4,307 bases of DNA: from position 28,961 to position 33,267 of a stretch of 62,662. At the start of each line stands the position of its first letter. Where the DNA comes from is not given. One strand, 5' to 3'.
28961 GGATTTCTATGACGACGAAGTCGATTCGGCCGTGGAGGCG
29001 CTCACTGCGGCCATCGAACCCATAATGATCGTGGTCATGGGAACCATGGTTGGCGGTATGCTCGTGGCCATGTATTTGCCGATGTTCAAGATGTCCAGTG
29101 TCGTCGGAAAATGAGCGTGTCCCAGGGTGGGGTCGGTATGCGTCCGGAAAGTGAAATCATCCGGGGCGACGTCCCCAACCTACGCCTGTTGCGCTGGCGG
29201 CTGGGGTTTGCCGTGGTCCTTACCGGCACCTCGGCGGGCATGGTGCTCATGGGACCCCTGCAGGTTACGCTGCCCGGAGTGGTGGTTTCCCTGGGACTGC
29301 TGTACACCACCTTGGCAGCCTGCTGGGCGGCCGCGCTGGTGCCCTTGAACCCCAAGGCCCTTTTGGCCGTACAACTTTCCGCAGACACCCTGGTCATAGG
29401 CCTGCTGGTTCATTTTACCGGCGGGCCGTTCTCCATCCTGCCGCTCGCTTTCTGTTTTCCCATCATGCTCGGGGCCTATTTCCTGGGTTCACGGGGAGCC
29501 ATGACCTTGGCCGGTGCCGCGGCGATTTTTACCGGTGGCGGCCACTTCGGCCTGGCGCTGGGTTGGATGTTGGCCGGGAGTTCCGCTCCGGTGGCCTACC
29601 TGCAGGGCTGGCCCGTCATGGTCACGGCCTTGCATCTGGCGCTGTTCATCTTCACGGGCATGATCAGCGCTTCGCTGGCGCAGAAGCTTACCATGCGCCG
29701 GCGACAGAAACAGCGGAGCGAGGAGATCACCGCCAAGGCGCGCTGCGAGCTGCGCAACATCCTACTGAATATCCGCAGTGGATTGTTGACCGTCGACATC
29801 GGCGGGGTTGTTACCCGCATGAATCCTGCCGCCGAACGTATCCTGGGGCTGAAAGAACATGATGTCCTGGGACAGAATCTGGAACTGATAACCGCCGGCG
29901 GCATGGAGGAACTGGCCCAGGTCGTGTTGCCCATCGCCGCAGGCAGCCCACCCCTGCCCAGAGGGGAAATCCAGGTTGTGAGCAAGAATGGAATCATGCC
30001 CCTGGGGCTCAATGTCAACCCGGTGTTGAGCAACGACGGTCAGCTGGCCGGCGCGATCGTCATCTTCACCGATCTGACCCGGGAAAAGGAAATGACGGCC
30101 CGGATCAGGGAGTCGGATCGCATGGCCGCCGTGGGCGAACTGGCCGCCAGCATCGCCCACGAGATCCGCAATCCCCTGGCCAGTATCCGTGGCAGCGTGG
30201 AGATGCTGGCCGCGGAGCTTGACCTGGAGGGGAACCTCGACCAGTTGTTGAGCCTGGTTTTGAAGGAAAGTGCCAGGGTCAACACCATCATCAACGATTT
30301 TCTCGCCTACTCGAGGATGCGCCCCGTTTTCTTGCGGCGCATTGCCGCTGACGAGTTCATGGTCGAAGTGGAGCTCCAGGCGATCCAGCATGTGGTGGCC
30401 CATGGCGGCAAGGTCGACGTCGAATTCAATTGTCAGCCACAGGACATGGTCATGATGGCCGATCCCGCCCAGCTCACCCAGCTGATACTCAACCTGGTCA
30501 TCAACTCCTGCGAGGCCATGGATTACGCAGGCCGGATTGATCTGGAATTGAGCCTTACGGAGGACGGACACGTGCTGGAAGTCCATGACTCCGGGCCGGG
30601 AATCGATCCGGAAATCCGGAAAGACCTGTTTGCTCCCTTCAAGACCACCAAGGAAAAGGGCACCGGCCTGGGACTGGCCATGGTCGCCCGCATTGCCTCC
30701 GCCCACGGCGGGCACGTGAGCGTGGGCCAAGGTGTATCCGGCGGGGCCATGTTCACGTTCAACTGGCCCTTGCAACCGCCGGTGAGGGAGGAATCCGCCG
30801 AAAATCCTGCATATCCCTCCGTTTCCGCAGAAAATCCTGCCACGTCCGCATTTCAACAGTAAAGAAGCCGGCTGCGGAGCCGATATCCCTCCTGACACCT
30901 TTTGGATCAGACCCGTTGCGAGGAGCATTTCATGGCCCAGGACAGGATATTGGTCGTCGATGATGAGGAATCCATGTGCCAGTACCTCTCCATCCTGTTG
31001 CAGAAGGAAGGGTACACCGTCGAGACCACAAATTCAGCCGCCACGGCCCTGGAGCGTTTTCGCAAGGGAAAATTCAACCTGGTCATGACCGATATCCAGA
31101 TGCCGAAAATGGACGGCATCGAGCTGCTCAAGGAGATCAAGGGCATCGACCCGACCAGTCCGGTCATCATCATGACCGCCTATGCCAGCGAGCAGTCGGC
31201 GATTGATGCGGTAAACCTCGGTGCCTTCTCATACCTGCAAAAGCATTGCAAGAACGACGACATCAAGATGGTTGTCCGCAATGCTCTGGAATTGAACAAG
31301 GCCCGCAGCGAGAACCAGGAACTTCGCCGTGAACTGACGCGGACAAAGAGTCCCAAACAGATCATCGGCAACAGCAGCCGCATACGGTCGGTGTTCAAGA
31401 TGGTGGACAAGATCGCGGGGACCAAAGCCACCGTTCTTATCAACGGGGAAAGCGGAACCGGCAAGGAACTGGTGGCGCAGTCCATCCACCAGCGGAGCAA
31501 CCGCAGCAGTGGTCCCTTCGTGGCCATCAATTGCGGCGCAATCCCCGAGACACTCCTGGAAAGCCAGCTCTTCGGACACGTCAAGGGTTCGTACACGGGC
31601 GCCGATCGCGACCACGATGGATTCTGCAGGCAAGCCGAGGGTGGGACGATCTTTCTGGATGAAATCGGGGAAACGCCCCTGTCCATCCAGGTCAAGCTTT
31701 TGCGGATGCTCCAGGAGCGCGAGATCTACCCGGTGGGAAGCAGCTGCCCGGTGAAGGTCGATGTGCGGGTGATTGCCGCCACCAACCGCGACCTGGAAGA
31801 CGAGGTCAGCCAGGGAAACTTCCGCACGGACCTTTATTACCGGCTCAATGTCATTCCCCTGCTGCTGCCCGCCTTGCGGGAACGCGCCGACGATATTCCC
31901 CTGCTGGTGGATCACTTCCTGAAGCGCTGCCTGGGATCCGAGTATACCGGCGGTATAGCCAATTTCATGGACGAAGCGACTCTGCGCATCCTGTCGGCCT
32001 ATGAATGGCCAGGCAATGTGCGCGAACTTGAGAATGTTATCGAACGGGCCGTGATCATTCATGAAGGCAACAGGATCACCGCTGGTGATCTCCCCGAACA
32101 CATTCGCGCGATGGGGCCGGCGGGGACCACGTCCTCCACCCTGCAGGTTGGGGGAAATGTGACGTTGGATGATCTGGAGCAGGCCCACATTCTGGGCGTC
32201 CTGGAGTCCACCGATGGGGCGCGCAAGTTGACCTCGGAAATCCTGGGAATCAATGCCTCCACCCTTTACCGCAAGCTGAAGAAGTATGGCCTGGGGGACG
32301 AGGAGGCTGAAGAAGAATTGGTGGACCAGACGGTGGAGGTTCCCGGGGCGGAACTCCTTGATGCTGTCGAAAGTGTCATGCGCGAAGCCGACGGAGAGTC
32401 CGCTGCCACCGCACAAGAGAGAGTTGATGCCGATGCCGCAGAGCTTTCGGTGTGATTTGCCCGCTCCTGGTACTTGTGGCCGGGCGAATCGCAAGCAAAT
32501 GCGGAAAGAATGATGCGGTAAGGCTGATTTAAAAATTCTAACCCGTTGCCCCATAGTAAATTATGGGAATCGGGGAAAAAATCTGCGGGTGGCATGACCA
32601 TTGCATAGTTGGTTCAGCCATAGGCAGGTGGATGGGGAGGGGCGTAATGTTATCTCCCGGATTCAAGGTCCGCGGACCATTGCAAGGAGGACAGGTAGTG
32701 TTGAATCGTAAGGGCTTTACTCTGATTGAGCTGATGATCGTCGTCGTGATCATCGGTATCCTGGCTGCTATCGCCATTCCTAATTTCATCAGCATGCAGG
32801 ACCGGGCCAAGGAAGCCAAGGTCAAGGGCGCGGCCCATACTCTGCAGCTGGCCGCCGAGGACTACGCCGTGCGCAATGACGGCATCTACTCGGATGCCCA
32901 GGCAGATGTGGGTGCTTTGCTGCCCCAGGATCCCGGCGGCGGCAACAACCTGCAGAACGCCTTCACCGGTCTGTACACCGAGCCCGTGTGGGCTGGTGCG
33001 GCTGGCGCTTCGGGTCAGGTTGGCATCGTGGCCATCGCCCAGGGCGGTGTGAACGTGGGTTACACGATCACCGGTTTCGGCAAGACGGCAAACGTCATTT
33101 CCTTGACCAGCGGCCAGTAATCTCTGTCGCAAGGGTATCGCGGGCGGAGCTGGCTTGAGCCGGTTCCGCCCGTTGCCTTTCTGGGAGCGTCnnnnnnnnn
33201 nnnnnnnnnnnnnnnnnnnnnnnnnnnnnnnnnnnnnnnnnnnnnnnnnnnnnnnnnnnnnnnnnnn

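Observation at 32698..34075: Pilin triad: two cysteine-free paralogous pilins flanking a pilin-like gene without a prepilin cleavage motif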

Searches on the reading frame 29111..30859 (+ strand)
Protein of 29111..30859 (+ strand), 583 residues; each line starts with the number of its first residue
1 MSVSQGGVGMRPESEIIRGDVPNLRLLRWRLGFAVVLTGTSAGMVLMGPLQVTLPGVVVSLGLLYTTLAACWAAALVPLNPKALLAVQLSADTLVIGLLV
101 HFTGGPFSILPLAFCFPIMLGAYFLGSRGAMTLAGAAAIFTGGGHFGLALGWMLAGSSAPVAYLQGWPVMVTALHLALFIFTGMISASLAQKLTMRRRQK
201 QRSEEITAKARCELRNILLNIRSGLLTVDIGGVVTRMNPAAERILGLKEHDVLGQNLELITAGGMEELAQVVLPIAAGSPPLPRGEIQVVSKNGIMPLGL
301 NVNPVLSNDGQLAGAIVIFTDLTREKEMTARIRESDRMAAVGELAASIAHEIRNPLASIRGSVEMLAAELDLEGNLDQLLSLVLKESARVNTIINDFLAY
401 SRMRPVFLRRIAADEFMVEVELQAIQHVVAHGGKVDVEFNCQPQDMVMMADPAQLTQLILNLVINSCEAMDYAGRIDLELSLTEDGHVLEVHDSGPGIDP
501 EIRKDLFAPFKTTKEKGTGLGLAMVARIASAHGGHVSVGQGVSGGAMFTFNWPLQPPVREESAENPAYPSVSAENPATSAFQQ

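Call 11: search_protein_families(library=pfam, proteins=[window:29111-30859:+], max_evalue=0.001)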
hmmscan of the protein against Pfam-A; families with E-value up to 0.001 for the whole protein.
window:29111-30859:+ (583 aa): 7 families
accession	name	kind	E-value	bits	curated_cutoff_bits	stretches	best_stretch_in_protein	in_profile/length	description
PF02518.31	HATPase_c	-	2.7e-24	86.2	26.4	1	451-555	2-110/111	Histidine kinase-, DNA gyrase B-, and HSP90-like ATPase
PF00512.31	HisKA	-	6.8e-17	61.7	26.9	1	341-404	2-64/66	His Kinase A (phospho-acceptor) domain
PF00989.32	PAS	-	2.8e-10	40.7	22.6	1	213-321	2-112/113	PAS fold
PF13426.13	PAS_9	-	4.5e-08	33.7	27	1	225-323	4-102/103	PAS domain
PF08448.16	PAS_4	-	2.7e-06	28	23.1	1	221-326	4-109/110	PAS fold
PF13581.12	HATPase_c_2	-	9.3e-06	26.1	27.4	1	461-530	42-110/127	Histidine kinase-like ATPase domain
PF13188.13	PAS_8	-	0.00014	22.1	21.8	1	214-257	3-43/65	PAS domain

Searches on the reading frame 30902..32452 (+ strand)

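Call 11: search_protein_families(library=pfam, proteins=[window:30902-32452:+], max_evalue=0.001)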
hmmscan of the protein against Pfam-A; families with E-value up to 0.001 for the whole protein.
window:30902-32452:+ (517 aa): 7 families
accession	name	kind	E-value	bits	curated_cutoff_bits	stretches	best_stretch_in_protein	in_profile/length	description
PF00158.32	Sigma54_activat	-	1.3e-71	240.2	20.2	1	154-320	1-167/168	Sigma-54 interaction domain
PF00072.30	Response_reg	-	1.6e-30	106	30.2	1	16-125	1-110/111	Response regulator receiver domain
PF25601.1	AAA_lid_14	-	3.9e-25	87.9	27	1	326-411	1-84/87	AAA+ ATPase lid domain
PF14532.12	Sigma54_activ_2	-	2.7e-20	73.5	25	1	155-325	1-138/138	Sigma-54 interaction domain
PF02954.25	HTH_8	-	1.9e-11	43.9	22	1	421-462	1-42/42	Bacterial regulatory protein, Fis family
PF07728.20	AAA_5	-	5.6e-10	39.8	22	1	178-297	2-124/139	AAA domain (dynein-related subfamily)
PF00004.35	AAA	-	0.0005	21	21.2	0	178-299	1-111/131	ATPase family associated with various cellular activities (AAA)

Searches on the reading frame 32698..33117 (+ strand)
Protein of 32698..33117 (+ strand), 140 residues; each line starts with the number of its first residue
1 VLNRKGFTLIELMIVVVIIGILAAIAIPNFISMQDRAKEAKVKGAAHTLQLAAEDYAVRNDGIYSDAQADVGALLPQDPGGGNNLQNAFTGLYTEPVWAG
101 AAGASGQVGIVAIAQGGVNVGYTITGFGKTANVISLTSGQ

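Call 6: search_protein_families(library=pfam, proteins=[window:32698-33117:+], max_evalue=1)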
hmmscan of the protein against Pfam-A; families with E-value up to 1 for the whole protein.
window:32698-33117:+ (140 aa): 1 family
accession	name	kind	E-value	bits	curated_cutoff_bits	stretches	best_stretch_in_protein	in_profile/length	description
PF07963.17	N_methyl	-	5.7e-10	38.8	21.2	1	1-27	1-27/27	Prokaryotic N-terminal methylation motif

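Call 7: search_protein_families(library=ncbifam, proteins=[window:32698-33117:+], max_evalue=1)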
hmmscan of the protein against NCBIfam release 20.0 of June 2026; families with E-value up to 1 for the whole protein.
window:32698-33117:+ (140 aa): 15 families
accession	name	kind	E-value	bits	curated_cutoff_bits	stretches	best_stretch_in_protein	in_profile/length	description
NF041775.1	typeIV_PilA_Myxo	equivalog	5e-17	62.6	400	1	5-73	11-78/214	type IV pilin protein PilA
TIGR01710.1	typeII_sec_gspG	equivalog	5.4e-14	52.4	88.85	1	5-91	1-84/134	type II secretion system major pseudopilin GspG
NF040999.1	pilin_ComGC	equivalog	2.8e-10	40.3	75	1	5-62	2-59/84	competence type IV pilus major pilin ComGC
TIGR02532.1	IV_pilin_GFxxxE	domain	5.2e-10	38.7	16.3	1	4-27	1-24/24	prepilin-type N-terminal cleavage/methylation domain-containing protein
NF007862.0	PRK10574.1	equivalog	3.8e-09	36.8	138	1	2-36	2-36/145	prepilin peptidase-dependent pilin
TIGR01708.2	typeII_sec_gspH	equivalog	5.4e-09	36.3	80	1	5-50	2-44/169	type II secretion system minor pseudopilin GspH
NF041013.1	T4P_ComGE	equivalog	1.3e-06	28.4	49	1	4-47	3-46/83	competence type IV pilus minor pilin ComGE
TIGR02596.1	TIGR02596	subfamily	4.3e-05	23.7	70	1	7-34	1-29/196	Verru_Chthon cassette protein D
NF007800.0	PRK10506.1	equivalog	0.0001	22.2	158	1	3-38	7-42/163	prepilin peptidase-dependent protein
NF040982.1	ComGD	equivalog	0.004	17.6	70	1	5-36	2-33/139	competence type IV pilus minor pilin ComGD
NF038303.1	EPS_HpsB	equivalog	0.0097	15.9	150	1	4-47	2-46/211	hormogonium polysaccharide secretion pseudopilin HpsB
TIGR02599.1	TIGR02599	subfamily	0.088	12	256.5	1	6-43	1-38/361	Verru_Chthon cassette protein C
NF038304.1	EPS_HpsC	equivalog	0.13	11.8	200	1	4-59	20-75/318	hormogonium polysaccharide secretion pseudopilin HpsC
NF052642.1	amidase_SagB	exception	0.16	11.1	425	1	7-55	10-58/282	peptidoglycan release complex glucosaminidase SagB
NF041002.1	pilin_ComGF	equivalog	0.22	11.7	80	1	5-35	2-31/139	competence type IV pilus minor pilin ComGF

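Call 50: search_solved_structures(query=window:32698-33117:+, max_evalue=0.01)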
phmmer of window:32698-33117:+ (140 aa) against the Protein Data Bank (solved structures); distinct sequences matched with E-value up to 0.01: 19.
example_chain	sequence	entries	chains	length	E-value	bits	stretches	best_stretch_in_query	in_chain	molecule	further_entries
8tj2_C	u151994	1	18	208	1.9e-11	47.6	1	7-73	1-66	Type IV major pilin protein PilA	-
7tgg_A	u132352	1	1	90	3.8e-10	43.4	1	2-57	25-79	Geopilin domain 1 protein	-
9egp_A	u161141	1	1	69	8.3e-10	42.3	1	2-44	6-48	Geopilin domain 1 protein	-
6xxe_A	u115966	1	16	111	7.6e-09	39.2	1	7-64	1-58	Uncharacterized protein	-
8qqj_J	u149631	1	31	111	9.2e-09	39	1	7-63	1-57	Type IV narrow pilus major component PilA5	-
8pfb_G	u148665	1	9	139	2.7e-08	37.4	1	7-85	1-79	Type IV pilin PilE1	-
9lab_B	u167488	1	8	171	9.3e-08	35.7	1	3-50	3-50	MSHA major pilin subunit MshA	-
5wda_A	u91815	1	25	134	1.8e-07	34.8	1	7-116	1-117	General secretion pathway protein G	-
2m7g_A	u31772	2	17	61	3.9e-07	33.7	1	7-61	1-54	Geopilin domain 1 protein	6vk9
6xxd_A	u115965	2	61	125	5.8e-07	33.1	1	7-80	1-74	PilA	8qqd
1oqw_A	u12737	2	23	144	8.6e-07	32.6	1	7-64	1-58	Fimbrial protein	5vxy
8tum_e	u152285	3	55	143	4.4e-06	30.3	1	7-56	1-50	Type IV major pilin protein PilA | Pilin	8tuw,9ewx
1ay2_A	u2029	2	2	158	1.1e-05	29.1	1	7-77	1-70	TYPE 4 PILIN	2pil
3sok_A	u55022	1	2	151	1.3e-05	28.8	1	7-80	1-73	Fimbrial protein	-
9laa_A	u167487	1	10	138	1.4e-05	28.6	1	4-33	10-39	Type IV pilin protein PilA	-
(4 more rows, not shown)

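Call 77: predict_structure(alignment_id=A6)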
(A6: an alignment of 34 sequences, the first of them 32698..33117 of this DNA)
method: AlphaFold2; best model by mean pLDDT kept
length: 140 residues; sequences in the alignment: 34
mean_pLDDT: 91.8   pTM: 0.77
mean pLDDT of the five models: 91.8, 90.9, 90.4, 88.7, 87.2
residues with pLDDT >= 90: 117; 70-90: 17; 50-70: 5; < 50: 1
segments of 3 or more residues with pLDDT < 50: none
pLDDT, mean of each block of 10 residues (from residue 1): 71 95 95 94 96 94 92 91 92 94 96 91 96 89
secondary structure, 60 per line:
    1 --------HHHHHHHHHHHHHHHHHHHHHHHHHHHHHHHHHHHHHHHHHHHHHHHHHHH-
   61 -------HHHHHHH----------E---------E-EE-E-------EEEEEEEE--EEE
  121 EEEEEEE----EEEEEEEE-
elements in order: H9-59 H68-74 E108-115 E118-127 E132-139

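Call 79: fold_search(model_id=the predicted structure, library=pdb)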
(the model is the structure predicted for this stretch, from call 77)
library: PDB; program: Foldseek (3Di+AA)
matches with E <= 10: 96; with E <= 0.001: 0
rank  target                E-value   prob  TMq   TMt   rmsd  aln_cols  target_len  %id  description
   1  8qqj_A                2.2e-02  0.85  0.33  0.40   8.9       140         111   26  CryoEM structure of the type IV pilin PilA5 from Thermus thermophilus (released 2024-10-16)
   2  6xxe_A                5.8e-02  0.63  0.32  0.39   8.2       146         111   25  CryoEM structure of the type IV pilin PilA5 from Thermus thermophilus (released 2020-03-11)
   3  6p4x_C                5.2e-01  0.04  0.15  0.05  21.8       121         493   14  Crystal Structure of the S. cerevisiae glucokinase, Glk1 (released 2020-03-11)
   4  4lw9_A                5.5e-01  0.25  0.36  0.42   9.5       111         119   12  Crystal structure of Vibrio cholera major pseudopilin EpsG (released 2014-07-16)
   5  2gep                  9.2e-01  0.18  0.17  0.06   3.7        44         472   20  SULFITE REDUCTASE HEMOPROTEIN, OXIDIZED, SIROHEME FEIII [4FE-4S] +2,SULFITE COMPLEX (released 1998-01-14)
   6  3aop                  1.0e+00  0.16  0.17  0.06   3.5        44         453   23  SULFITE REDUCTASE HEMOPROTEIN PHOTOREDUCED WITH PROFLAVINE EDTA, SIROHEME FEII,[4FE-4S] +1, PHOSPHATE BOUND (released 1998-01-14)
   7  4htr                  1.0e+00  0.15  0.17  0.06   3.6        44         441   23  N149W variant of SiRHP bound to sulfite (released 2013-01-16)
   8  6c3x                  1.0e+00  0.15  0.17  0.06   3.5        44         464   23  Wild type structure of SiRHP (released 2018-06-13)
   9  4g39                  1.0e+00  0.15  0.17  0.06   3.5        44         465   23  Mutational analysis of sulfite reductase hemoprotein reveals the mechanism for coordinated electron and proton transfer (released 2012-12-26)
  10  9c91_B                1.0e+00  0.15  0.18  0.05   3.3        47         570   23  Assimilatory NADPH-dependent sulfite reductase minimal dimer (released 2025-02-12)
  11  3geo                  1.2e+00  0.15  0.17  0.06   3.5        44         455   23  SULFITE REDUCTASE HEMOPROTEIN NITRITE COMPLEX (released 1998-01-14)
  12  7gep                  1.2e+00  0.15  0.17  0.06   3.5        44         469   23  SULFITE REDUCTASE HEMOPROTEIN IN COMPLEX WITH A PARTIALLY OXIDIZED SULFIDE SPECIES (released 1998-01-14)
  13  4g38                  1.2e+00  0.14  0.17  0.06   3.6        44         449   23  Mutational analysis of sulfite reductase hemoprotein reveals the mechanism for coordinated electron and proton transfer (released 2012-12-26)
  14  1aop                  1.4e+00  0.14  0.17  0.06   3.5        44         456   23  SULFITE REDUCTASE STRUCTURE AT 1.6 ANGSTROM RESOLUTION (released 1997-12-24)
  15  7jy6_I                1.6e+00  0.13  0.18  0.09   3.4        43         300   12  Analysis of a strand exchange reaction with a mini filament of 9-RecA, oligo(dT)27 primary ssDNA, non-homologous 120 b (released 2020-11-04)
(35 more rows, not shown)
